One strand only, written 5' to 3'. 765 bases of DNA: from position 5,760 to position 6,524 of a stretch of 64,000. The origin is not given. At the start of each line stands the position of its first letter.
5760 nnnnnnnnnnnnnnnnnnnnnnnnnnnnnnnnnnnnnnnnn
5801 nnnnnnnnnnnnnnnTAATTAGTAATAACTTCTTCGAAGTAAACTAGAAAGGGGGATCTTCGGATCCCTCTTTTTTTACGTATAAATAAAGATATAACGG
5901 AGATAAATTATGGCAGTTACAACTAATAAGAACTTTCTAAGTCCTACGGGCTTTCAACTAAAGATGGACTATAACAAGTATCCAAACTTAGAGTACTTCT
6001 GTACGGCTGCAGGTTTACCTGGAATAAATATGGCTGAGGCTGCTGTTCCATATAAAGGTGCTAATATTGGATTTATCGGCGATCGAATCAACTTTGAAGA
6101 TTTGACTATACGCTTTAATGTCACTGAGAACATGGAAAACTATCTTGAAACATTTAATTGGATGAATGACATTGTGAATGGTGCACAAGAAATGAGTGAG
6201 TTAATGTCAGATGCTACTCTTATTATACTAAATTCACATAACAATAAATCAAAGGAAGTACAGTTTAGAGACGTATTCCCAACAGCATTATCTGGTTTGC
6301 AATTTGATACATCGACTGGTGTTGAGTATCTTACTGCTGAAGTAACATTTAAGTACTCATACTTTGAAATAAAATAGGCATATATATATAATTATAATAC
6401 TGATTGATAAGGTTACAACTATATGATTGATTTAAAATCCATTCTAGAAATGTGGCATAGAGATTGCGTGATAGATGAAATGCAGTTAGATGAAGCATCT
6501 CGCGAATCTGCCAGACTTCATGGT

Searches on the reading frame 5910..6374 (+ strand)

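Call 45: search_protein_families(library=phrogs, proteins=[window:5910-6374:+], max_evalue=0.00001)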
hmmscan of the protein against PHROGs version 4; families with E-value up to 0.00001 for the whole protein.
window:5910-6374:+ (155 aa): 1 family
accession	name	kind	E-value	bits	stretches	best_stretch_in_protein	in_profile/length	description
phrog_45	-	tail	2.1e-39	136.7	1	4-154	86-254/350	tail tube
